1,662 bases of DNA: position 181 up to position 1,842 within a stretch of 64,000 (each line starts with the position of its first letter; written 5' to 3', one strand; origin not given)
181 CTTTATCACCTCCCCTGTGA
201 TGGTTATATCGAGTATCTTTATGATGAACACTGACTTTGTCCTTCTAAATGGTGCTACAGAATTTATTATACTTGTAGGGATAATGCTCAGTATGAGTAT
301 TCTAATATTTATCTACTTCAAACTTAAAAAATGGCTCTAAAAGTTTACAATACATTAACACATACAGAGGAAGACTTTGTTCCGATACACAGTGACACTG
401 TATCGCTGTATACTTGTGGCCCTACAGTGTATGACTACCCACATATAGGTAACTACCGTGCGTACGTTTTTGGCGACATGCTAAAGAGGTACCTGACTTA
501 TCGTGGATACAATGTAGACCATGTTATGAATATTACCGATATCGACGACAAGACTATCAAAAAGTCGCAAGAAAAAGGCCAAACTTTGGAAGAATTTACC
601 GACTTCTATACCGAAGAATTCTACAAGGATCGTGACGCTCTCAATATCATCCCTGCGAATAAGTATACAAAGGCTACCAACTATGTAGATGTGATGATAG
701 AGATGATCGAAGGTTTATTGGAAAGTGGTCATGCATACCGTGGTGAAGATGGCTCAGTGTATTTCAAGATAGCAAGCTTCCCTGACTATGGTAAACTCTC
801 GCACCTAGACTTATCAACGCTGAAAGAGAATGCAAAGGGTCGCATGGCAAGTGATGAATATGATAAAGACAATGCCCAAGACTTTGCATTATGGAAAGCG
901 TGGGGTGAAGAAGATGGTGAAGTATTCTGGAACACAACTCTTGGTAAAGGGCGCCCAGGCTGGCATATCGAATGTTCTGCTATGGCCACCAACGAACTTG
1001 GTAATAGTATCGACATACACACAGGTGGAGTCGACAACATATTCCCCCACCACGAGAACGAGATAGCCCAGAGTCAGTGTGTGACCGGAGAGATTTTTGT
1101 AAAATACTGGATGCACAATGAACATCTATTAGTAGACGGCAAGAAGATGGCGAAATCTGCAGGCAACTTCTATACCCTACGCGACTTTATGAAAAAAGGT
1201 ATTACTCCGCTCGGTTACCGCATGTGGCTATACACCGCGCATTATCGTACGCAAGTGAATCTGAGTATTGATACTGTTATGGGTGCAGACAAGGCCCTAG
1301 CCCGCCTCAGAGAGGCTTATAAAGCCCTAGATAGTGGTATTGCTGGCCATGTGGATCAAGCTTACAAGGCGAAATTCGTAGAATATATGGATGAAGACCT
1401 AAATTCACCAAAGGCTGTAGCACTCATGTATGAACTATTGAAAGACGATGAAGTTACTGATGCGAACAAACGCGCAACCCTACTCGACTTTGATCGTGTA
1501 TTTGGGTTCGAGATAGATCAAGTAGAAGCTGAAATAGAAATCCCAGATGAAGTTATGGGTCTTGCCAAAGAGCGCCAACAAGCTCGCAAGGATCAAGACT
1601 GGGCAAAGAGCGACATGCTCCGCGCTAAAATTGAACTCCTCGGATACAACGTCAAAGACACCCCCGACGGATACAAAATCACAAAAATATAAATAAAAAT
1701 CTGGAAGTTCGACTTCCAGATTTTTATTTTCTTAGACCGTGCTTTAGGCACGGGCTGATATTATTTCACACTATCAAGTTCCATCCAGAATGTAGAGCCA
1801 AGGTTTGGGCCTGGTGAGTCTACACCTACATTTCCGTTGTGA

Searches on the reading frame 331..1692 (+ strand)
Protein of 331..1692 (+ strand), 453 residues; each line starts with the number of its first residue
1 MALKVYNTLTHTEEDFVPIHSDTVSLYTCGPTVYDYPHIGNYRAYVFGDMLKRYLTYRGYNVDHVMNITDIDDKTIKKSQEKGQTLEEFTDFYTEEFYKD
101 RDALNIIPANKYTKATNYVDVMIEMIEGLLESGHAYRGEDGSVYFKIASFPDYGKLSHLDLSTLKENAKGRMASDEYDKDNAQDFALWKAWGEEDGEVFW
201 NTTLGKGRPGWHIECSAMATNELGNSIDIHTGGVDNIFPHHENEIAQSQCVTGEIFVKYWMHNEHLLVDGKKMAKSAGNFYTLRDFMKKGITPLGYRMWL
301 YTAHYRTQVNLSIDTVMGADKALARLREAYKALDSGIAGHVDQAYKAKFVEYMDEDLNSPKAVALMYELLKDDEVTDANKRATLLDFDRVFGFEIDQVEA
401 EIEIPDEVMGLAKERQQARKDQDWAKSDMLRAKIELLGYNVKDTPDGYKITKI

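Call 47: find_encoding_contigs(protein=window:331-1692:+, flank=10000, max_places=3)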
Protein window:331-1692:+ (453 aa): 2 contigs read that carry it; 1 place shown.
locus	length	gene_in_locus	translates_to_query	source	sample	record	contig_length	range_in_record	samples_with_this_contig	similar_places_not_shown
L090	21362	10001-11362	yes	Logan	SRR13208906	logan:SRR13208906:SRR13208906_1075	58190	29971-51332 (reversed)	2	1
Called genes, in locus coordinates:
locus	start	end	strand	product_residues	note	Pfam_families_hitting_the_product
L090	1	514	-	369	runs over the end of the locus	PF01098:FTSW_RODA_SPOVE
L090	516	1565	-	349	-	PF00953:Glycos_transf_4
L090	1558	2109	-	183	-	PF04079:SMC_ScpB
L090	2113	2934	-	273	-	PF02616:SMC_ScpA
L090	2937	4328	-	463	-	PF01336:tRNA_anti-codon, PF00152:tRNA-synt_2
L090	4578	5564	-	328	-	PF00579:tRNA-synt_1b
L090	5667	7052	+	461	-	PF00772:DnaB, PF03796:DnaB_C, PF06745:ATPase, PF13481:AAA_25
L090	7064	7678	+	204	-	PF21176:RecR_HhH, PF01751:Toprim, PF13662:Toprim_4, PF21175:RecR_C (weak)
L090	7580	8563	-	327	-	-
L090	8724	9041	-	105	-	PF00829:Ribosomal_L21p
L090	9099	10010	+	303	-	PF01544:CorA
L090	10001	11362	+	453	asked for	PF01406:tRNA-synt_1e, PF09334:tRNA-synt_1g (weak), PF09190:DALR_2 (faint), PF23493:CysS_C (faint)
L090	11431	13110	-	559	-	PF00512:HisKA, PF02518:HATPase_c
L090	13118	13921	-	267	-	-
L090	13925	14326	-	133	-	-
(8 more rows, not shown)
